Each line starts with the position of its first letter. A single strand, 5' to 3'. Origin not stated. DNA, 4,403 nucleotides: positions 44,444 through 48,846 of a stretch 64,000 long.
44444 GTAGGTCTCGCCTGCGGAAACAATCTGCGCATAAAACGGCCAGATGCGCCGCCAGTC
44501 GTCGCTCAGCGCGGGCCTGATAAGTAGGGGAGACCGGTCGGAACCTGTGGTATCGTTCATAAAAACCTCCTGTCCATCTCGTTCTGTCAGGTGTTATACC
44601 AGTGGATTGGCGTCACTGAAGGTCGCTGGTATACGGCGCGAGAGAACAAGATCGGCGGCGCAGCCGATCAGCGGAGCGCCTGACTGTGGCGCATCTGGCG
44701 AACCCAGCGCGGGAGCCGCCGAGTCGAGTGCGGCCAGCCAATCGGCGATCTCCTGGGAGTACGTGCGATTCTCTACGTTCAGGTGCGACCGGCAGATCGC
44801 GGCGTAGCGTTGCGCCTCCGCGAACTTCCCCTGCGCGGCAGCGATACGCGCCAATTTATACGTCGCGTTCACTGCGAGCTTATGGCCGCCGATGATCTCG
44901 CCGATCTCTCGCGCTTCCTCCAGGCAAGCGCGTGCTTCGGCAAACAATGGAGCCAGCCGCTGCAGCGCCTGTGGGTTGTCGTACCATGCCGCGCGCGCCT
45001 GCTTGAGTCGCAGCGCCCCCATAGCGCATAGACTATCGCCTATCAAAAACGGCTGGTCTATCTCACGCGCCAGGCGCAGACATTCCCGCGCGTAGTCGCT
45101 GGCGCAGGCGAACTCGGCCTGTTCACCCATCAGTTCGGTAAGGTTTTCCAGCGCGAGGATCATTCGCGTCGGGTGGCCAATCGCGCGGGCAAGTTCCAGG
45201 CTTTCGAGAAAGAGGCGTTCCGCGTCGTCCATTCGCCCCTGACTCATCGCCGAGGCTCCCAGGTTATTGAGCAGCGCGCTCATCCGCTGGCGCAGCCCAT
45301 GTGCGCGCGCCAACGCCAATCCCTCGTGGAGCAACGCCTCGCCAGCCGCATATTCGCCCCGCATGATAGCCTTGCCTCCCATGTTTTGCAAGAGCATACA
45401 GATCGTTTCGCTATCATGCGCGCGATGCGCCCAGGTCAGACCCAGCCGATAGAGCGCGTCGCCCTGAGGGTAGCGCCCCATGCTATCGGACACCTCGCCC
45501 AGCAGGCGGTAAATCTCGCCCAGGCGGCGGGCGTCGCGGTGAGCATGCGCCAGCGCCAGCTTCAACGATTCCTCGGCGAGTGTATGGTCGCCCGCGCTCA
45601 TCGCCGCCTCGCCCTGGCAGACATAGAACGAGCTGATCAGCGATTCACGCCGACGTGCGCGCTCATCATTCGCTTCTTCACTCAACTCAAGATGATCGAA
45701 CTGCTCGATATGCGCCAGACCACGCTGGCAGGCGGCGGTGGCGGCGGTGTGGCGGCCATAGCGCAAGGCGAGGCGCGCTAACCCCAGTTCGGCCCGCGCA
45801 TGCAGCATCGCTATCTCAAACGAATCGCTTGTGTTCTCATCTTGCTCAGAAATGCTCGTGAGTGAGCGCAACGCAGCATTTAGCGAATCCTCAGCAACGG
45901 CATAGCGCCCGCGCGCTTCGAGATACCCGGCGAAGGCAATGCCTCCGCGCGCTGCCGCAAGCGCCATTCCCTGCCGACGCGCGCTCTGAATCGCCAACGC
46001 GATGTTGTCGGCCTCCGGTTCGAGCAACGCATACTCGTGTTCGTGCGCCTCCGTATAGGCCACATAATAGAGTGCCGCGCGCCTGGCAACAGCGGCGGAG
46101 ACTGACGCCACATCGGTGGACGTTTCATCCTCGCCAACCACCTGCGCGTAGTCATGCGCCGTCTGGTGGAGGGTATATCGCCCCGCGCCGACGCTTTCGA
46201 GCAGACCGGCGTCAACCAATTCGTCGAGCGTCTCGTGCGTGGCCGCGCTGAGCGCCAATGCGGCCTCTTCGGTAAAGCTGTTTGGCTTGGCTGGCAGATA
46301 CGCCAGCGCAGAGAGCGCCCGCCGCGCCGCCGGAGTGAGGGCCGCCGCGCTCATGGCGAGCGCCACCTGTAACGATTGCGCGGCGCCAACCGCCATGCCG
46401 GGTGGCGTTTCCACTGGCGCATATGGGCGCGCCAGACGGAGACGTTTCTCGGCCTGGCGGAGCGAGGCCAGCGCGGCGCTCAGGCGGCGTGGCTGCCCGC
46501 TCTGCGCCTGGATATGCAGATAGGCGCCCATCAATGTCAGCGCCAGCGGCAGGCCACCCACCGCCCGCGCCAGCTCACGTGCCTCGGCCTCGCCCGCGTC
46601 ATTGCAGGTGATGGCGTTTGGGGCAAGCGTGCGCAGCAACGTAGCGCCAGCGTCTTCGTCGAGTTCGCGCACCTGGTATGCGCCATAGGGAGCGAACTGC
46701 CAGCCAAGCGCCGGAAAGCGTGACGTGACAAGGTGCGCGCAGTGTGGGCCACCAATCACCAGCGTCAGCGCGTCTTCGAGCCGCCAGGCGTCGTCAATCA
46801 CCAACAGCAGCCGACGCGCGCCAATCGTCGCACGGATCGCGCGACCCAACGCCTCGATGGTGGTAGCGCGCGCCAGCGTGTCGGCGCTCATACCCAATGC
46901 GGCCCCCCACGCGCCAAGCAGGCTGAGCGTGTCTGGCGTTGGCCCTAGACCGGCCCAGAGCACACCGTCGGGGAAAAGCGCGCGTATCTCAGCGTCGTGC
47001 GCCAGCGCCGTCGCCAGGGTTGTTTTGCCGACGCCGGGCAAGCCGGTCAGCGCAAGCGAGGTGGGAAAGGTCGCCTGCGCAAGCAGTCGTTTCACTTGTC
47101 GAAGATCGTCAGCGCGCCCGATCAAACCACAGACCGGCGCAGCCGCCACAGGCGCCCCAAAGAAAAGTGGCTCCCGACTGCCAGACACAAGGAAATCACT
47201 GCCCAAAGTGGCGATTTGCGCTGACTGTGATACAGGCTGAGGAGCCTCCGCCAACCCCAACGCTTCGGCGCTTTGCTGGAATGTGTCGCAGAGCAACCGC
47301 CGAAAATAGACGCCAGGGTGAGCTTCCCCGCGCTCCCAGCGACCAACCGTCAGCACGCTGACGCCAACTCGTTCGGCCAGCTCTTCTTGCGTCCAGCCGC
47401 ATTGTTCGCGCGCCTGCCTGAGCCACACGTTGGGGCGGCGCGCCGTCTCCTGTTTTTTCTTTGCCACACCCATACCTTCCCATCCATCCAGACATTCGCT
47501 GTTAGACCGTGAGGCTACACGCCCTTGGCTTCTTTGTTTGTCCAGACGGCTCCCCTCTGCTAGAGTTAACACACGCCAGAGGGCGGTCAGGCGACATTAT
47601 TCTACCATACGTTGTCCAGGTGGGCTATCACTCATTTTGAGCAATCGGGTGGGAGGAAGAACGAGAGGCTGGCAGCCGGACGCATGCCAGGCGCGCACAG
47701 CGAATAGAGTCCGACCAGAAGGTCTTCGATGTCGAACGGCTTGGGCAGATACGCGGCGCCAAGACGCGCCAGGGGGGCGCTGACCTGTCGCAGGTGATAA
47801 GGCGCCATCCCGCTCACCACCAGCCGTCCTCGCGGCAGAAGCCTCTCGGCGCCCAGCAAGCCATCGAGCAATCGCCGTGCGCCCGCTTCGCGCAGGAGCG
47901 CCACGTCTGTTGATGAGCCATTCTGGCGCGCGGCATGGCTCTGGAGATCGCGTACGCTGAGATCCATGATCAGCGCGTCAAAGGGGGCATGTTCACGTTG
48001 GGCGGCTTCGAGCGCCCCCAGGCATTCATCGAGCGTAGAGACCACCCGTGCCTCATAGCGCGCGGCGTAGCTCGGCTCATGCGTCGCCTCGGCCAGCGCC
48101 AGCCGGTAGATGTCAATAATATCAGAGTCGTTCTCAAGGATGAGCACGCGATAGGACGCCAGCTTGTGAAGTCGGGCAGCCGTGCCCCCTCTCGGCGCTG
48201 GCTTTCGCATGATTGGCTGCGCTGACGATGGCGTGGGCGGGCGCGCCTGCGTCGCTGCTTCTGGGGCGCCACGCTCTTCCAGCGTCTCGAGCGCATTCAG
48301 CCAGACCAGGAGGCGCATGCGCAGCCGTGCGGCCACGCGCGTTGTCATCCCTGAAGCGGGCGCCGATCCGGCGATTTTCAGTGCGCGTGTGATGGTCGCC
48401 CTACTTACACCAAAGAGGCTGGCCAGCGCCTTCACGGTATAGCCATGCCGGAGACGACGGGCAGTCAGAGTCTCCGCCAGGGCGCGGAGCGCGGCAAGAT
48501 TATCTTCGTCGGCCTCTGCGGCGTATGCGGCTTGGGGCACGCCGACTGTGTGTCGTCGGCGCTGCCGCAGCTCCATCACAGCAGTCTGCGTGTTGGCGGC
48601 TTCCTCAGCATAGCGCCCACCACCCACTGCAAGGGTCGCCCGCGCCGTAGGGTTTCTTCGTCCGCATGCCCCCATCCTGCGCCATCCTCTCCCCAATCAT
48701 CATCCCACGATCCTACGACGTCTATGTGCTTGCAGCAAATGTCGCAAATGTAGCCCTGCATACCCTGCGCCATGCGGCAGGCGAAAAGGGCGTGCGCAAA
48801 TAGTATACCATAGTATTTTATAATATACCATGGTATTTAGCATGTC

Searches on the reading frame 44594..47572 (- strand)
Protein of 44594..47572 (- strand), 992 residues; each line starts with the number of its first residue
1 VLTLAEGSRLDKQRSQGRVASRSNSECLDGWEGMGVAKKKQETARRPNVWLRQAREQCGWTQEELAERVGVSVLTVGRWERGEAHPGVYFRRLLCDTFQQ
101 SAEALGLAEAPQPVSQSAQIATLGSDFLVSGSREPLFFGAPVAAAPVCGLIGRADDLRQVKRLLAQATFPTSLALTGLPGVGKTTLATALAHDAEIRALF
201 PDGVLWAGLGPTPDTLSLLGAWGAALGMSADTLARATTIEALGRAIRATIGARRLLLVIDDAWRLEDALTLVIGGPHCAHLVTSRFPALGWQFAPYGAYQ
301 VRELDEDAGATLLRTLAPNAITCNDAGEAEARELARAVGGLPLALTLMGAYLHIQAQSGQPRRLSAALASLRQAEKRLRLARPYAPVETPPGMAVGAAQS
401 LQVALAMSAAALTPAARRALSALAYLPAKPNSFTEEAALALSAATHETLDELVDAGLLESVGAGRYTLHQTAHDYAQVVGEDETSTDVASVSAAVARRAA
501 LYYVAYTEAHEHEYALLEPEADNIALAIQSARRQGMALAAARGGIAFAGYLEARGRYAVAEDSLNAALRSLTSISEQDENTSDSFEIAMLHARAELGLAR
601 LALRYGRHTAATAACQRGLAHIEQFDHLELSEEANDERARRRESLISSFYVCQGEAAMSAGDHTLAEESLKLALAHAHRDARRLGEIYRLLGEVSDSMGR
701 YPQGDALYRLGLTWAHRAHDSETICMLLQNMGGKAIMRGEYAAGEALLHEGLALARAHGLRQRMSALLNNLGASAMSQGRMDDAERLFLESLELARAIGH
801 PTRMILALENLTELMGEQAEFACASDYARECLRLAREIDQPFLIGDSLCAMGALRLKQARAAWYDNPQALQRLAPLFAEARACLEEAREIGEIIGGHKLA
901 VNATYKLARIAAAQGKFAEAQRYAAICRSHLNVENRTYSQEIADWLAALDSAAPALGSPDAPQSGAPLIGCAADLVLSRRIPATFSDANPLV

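Call 81: search_protein_families(library=pfam, proteins=[window:44594-47572:-], max_evalue=0.001)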
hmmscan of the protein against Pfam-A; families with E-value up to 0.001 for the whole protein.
window:44594-47572:- (992 aa): 8 families
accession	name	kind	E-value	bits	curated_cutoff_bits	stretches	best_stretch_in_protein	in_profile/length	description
PF00931.28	NB-ARC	-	1.1e-17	64.6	23.5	1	155-358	3-211/248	NB-ARC domain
PF01381.28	HTH_3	-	8.7e-13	48.5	23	1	51-87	1-37/55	Helix-turn-helix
PF13424.12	TPR_12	-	2.2e-10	41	30.1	2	764-837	2-77/77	Tetratricopeptide repeat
PF17874.7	TPR_MalT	-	9.4e-10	38.7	45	2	735-925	11-185/336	MalT-like TPR region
PF13560.12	HTH_31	-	3.9e-09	37.1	27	1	51-101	6-57/64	Helix-turn-helix domain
PF13401.12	AAA_22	-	8.4e-07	29.8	27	1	172-266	7-97/130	AAA domain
PF13191.12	AAA_16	-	3.1e-06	28.2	32.6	1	150-265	2-144/167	AAA ATPase domain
PF13374.12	TPR_10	-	0.00064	20.1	27.5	1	767-797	4-34/42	Tetratricopeptide repeat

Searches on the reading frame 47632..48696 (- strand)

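Call 81: search_protein_families(library=pfam, proteins=[window:47632-48696:-], max_evalue=0.001)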
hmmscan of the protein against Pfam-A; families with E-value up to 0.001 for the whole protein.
window:47632-48696:- (354 aa): 2 families
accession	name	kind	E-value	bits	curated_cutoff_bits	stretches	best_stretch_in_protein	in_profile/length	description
PF13613.12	HTH_Tnp_4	-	5.5e-05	23.1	27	1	78-107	12-41/53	Helix-turn-helix of DDE superfamily endonuclease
PF13384.12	HTH_23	-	0.00043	20.5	24.6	0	79-107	11-39/50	Homeodomain-like domain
